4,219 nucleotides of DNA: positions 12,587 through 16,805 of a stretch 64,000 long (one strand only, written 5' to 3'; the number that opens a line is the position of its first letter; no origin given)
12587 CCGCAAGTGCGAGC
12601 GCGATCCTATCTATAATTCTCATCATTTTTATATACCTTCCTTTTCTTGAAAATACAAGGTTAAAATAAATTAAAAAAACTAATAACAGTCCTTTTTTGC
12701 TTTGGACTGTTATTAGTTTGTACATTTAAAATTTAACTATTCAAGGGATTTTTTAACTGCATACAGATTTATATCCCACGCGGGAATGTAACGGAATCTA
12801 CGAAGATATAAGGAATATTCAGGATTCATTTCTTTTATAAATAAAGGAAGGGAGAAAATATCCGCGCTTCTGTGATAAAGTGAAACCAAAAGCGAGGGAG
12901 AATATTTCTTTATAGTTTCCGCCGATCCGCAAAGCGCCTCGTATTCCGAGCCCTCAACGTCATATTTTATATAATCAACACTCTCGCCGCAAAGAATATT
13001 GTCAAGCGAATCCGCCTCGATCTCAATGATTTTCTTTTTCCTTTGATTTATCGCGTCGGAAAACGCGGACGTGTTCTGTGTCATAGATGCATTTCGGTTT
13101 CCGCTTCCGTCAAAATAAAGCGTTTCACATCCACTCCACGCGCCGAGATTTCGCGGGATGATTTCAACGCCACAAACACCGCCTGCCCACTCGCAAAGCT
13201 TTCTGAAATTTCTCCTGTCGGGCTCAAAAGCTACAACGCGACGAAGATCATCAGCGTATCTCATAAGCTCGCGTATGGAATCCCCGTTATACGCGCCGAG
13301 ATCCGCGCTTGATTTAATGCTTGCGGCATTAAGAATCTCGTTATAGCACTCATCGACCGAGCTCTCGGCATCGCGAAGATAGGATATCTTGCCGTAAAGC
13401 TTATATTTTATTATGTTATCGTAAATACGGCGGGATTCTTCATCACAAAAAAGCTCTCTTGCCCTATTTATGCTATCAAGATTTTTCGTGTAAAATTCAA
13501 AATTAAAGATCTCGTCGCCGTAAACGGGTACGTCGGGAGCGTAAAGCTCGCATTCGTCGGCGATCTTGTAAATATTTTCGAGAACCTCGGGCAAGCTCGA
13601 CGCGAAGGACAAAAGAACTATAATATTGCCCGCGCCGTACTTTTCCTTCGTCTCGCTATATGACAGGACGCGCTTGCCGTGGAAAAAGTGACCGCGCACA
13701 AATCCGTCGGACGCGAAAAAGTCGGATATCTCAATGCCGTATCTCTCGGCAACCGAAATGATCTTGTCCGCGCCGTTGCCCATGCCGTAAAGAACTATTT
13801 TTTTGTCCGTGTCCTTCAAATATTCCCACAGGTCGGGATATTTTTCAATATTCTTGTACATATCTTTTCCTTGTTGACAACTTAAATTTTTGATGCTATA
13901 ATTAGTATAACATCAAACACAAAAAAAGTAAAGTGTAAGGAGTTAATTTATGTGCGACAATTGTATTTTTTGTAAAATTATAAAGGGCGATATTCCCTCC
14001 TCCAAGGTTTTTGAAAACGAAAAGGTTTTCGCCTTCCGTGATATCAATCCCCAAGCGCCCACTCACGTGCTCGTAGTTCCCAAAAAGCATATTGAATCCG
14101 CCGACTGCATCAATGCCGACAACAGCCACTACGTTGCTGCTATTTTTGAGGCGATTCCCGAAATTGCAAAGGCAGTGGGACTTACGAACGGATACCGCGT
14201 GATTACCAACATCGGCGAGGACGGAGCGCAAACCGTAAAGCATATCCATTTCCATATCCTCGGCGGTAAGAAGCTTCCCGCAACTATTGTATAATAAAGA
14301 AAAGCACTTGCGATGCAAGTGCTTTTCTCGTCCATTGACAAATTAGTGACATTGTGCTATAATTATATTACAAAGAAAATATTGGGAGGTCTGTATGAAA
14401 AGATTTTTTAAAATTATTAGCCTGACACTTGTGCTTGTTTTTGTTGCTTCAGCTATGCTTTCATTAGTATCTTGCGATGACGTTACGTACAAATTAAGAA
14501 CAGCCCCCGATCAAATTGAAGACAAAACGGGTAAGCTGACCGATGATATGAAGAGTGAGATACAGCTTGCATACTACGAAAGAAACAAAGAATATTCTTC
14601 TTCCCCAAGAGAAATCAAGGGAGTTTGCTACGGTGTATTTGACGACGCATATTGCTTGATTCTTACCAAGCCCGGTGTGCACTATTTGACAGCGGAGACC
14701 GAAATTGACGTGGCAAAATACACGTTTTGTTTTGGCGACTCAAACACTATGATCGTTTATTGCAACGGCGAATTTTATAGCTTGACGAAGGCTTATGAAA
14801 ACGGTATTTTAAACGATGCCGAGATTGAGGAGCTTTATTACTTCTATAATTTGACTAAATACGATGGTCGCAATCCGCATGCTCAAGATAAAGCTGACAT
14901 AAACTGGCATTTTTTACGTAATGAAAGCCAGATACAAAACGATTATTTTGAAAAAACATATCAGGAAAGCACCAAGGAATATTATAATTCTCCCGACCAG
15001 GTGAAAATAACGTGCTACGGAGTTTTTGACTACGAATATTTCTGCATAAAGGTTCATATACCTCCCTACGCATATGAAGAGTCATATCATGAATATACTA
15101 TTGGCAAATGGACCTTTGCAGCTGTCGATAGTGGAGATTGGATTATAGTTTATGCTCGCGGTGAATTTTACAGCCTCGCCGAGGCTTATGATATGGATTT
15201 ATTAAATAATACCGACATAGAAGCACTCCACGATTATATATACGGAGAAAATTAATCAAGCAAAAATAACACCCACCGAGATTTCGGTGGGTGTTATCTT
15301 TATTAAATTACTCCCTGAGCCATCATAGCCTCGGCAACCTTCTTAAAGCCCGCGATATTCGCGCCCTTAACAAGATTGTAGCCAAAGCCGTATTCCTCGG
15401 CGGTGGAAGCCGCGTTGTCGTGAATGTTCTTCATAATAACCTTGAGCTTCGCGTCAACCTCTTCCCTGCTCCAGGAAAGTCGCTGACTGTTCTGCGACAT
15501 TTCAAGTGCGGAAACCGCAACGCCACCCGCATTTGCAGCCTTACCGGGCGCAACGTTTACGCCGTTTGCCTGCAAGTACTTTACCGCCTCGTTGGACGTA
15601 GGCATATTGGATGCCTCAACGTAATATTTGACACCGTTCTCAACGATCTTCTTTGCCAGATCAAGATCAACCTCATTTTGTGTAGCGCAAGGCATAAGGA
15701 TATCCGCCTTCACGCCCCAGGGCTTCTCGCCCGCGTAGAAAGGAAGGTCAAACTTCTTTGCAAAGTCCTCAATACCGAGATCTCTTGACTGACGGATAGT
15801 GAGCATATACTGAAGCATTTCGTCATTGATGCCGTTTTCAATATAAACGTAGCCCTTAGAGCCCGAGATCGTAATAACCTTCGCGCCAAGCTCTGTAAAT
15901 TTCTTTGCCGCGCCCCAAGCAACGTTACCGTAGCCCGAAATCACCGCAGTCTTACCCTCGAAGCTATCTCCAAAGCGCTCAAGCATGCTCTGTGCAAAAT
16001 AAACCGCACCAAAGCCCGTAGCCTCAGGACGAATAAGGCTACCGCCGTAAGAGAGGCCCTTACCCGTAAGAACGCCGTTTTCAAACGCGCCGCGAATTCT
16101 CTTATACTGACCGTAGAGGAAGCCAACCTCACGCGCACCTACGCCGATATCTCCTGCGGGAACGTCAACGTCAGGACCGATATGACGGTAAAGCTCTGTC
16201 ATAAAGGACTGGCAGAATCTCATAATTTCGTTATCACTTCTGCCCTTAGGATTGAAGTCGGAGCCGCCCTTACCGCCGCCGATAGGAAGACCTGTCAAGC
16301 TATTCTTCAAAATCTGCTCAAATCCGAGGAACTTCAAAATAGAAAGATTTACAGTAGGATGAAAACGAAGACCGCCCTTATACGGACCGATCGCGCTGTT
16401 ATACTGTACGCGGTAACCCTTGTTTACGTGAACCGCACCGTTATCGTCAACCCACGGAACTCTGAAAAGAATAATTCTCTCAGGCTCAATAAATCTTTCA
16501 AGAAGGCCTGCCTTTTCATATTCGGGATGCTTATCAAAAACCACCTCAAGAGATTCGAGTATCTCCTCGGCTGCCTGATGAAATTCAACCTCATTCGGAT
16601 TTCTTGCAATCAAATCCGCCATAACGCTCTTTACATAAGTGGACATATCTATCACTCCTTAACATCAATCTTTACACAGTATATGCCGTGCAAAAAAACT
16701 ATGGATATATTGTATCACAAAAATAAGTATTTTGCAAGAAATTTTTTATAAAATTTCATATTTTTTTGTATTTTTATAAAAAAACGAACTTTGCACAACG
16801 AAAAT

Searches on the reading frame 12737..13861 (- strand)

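Call 73: search_protein_families(library=pfam, proteins=[window:12737-13861:-], max_evalue=0.00001)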
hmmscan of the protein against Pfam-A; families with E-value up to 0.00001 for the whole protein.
window:12737-13861:- (374 aa): 1 family
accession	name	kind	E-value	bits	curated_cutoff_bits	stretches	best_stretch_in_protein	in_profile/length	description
PF05050.19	Methyltransf_21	-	4.2e-15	56.7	22.7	1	187-336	1-156/173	Methyltransferase FkbM domain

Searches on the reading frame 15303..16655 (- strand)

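Call 73: search_protein_families(library=pfam, proteins=[window:15303-16655:-], max_evalue=0.00001)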
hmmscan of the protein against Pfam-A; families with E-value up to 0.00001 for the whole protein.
window:15303-16655:- (450 aa): 2 families
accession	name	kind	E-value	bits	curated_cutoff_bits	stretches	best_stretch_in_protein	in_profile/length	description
PF00208.27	ELFV_dehydrog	-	3.7e-85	285.9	23.4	1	204-448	1-241/241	Glutamate/Leucine/Phenylalanine/Valine dehydrogenase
PF02812.23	ELFV_dehydrog_N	-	8.7e-53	177.9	25.3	1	58-185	1-128/129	Glu/Leu/Phe/Val dehydrogenase, dimerisation domain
